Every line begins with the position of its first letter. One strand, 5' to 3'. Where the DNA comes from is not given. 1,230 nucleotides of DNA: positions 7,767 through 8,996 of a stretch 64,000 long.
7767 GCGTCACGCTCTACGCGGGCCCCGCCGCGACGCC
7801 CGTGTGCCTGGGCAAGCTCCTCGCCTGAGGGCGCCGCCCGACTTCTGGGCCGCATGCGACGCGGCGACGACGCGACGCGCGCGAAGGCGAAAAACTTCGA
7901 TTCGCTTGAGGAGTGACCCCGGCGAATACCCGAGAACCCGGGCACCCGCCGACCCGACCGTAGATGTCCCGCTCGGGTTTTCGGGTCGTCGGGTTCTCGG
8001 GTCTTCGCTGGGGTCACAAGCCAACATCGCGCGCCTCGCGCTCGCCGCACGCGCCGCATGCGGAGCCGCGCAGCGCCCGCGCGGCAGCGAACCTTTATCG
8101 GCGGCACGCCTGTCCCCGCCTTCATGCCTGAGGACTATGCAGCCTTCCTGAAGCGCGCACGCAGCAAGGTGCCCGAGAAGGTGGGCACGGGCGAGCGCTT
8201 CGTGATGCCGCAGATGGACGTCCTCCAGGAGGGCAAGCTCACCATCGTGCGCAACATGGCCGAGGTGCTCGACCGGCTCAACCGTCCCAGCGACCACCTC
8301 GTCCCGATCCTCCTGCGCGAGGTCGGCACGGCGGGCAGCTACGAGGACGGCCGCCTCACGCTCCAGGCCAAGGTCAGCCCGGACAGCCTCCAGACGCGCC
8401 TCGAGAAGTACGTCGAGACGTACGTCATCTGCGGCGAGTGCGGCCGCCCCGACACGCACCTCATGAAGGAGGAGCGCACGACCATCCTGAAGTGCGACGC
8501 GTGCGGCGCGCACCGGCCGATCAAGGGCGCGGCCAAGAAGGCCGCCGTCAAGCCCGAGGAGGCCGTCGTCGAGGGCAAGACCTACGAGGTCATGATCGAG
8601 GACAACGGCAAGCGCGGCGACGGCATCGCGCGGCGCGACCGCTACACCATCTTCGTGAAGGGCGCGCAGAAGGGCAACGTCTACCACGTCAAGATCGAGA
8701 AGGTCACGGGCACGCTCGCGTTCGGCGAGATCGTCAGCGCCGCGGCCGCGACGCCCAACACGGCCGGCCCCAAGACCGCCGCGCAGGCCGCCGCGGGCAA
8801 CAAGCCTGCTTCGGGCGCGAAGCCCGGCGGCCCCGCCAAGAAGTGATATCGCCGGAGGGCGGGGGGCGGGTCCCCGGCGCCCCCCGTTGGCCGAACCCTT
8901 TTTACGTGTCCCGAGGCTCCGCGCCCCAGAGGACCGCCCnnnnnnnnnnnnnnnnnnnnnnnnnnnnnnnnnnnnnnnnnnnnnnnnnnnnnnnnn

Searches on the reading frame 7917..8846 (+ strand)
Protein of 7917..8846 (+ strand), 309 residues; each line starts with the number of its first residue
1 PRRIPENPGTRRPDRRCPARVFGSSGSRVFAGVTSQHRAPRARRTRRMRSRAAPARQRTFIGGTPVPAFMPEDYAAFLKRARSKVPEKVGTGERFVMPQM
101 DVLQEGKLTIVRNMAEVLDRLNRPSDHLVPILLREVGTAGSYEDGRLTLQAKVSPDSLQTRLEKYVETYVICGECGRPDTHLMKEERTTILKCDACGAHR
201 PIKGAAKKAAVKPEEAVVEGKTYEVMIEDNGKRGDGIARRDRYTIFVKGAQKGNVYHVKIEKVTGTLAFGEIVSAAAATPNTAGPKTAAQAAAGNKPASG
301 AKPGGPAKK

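Call 56: search_protein_families(library=ncbifam, proteins=[window:7917-8846:+], max_evalue=0.00001)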
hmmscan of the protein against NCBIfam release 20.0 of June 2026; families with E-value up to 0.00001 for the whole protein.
window:7917-8846:+ (309 aa): 4 families
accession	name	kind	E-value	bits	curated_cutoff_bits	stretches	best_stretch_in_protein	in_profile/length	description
NF008993.0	PRK12336.1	equivalog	4.9e-75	251.3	243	1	72-273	2-202/203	translation initiation factor IF-2 subunit beta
NF003067.0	PRK03988.1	equivalog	3e-45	153.5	129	1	72-203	5-136/138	translation initiation factor IF-2 subunit beta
TIGR00311.1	aIF-2beta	equivalog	1.1e-44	151.6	137.65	1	73-203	1-131/133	translation initiation factor IF-2 subunit beta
NF053605.1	PyTRAM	equivalog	4.8e-16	58.3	85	1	217-271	2-56/56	TRAM domain-containing RNA chaperone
